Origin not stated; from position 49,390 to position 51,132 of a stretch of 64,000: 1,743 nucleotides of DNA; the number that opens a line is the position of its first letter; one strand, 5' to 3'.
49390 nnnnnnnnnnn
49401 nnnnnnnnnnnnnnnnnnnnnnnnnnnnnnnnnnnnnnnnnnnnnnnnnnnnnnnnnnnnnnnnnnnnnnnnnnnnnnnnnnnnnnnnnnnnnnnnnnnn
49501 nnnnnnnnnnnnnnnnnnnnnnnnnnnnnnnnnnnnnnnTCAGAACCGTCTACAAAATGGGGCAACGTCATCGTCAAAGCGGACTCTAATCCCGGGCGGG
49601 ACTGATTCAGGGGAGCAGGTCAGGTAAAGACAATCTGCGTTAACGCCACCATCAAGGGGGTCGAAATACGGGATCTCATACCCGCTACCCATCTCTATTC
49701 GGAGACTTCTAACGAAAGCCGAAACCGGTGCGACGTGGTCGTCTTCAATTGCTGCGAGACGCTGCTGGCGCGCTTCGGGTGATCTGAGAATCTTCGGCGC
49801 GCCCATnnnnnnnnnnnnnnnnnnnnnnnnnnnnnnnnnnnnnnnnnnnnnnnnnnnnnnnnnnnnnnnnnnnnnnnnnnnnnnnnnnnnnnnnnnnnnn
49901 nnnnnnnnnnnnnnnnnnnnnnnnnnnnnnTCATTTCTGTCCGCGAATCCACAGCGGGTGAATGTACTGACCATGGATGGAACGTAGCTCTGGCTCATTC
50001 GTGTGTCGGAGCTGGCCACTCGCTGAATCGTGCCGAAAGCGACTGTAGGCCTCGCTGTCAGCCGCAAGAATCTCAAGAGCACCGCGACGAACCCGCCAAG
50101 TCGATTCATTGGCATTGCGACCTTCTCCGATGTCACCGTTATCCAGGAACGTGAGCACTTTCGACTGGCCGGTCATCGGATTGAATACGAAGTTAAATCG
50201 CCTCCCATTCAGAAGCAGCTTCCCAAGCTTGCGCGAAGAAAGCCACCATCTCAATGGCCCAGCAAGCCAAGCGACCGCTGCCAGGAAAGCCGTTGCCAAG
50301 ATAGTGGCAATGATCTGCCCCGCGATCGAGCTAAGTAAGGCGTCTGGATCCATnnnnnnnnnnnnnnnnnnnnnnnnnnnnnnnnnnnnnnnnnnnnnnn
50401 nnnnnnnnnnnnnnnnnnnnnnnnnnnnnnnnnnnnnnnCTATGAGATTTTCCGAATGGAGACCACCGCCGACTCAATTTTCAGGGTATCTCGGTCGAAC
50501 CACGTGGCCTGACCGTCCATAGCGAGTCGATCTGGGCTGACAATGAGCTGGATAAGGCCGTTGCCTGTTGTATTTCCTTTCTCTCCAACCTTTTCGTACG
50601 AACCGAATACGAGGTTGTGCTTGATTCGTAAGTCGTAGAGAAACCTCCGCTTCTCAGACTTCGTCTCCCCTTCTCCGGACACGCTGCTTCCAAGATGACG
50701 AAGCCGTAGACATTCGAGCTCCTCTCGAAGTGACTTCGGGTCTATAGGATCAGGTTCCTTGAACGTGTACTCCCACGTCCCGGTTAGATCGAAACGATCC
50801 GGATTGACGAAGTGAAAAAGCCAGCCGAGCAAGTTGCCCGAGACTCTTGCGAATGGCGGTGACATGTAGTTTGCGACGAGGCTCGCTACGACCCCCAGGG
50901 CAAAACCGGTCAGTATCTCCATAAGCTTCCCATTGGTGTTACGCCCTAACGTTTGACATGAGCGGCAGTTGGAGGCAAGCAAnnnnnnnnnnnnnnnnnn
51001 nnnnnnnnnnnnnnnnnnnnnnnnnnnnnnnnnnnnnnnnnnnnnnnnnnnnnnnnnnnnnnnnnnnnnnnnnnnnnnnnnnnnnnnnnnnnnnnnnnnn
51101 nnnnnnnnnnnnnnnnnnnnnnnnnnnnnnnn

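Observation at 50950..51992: Promoter-proximal cassette encodes an Mrr-like PD-(D/E)xK nuclease fused to an unrecognisable C-terminal domain (candidate single-gene defence cassette)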

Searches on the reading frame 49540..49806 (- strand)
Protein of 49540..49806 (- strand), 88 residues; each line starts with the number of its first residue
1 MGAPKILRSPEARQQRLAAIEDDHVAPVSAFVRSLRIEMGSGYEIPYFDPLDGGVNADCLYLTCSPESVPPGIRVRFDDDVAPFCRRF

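Call 3: search_protein_families(library=pfam, proteins=[window:49540-49806:-], max_evalue=1)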
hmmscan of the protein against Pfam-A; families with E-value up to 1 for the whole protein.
window:49540-49806:- (88 aa): 0 families

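Call 4: search_protein_families(library=padloc, proteins=[window:49540-49806:-], max_evalue=1)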
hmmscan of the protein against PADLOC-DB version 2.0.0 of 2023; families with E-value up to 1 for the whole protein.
window:49540-49806:- (88 aa): 0 families

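Call 7: search_protein_families(library=ncbifam, proteins=[window:49540-49806:-], max_evalue=1)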
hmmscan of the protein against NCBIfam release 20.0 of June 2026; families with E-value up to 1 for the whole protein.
window:49540-49806:- (88 aa): 1 family
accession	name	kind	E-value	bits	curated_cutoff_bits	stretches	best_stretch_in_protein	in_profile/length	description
TIGR02683.1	upstrm_HI1419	hypoth_equivalog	0.1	13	62.85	1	12-48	27-62/95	type II toxin-antitoxin system RelE/ParE family toxin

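Call 71: search_protein_families(library=phrogs, proteins=[window:49543-49806:-], max_evalue=0.1)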
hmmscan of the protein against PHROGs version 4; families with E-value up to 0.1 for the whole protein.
window:49543-49806:- (88 aa): 0 families

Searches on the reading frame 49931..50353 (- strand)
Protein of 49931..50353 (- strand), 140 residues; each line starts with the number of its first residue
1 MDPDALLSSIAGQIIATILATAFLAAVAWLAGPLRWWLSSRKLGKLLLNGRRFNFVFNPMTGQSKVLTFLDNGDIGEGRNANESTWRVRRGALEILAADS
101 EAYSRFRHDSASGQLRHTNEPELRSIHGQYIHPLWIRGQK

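Call 3: search_protein_families(library=pfam, proteins=[window:49931-50353:-], max_evalue=1)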
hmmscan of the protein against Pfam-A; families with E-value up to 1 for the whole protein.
window:49931-50353:- (140 aa): 1 family
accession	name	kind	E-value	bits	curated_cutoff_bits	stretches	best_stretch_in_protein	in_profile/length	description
PF11222.13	DUF3017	-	0.0082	16.9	25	1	20-62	23-65/74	Protein of unknown function (DUF3017)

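Call 4: search_protein_families(library=padloc, proteins=[window:49931-50353:-], max_evalue=1)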
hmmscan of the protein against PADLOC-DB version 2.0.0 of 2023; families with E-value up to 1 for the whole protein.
window:49931-50353:- (140 aa): 0 families

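Call 7: search_protein_families(library=ncbifam, proteins=[window:49931-50353:-], max_evalue=1)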
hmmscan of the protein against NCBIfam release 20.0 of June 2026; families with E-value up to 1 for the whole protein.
window:49931-50353:- (140 aa): 1 family
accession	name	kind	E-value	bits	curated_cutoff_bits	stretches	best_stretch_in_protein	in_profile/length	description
NF046122.1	morpho_MmpA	equivalog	0.15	12.2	32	1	12-32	18-38/47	morphogenic membrane protein MmpA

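Call 71: search_protein_families(library=phrogs, proteins=[window:49934-50353:-], max_evalue=0.1)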
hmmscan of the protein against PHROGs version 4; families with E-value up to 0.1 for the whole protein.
window:49934-50353:- (140 aa): 1 family
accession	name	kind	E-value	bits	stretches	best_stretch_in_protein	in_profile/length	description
phrog_35838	-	unknown function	0.054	14.7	1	102-138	29-64/82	-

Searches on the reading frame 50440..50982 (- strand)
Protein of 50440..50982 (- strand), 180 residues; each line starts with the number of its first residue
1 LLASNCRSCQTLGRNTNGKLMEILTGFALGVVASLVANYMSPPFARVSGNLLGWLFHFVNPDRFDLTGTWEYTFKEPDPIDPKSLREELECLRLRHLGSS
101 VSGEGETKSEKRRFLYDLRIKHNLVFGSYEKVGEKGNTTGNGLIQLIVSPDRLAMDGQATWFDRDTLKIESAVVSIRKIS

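Call 3: search_protein_families(library=pfam, proteins=[window:50440-50982:-], max_evalue=1)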
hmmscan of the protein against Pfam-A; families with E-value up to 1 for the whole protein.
window:50440-50982:- (180 aa): 0 families

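Call 4: search_protein_families(library=padloc, proteins=[window:50440-50982:-], max_evalue=1)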
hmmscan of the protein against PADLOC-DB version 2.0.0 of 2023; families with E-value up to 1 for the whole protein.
window:50440-50982:- (180 aa): 0 families

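Call 7: search_protein_families(library=ncbifam, proteins=[window:50440-50982:-], max_evalue=1)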
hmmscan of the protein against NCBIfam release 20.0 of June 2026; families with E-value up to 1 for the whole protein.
window:50440-50982:- (180 aa): 0 families

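Call 71: search_protein_families(library=phrogs, proteins=[window:50443-50982:-], max_evalue=0.1)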
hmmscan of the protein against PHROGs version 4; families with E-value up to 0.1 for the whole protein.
window:50443-50982:- (180 aa): 1 family
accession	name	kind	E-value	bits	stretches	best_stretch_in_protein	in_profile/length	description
phrog_16155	-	unknown function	0.091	13.8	0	104-132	44-72/83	-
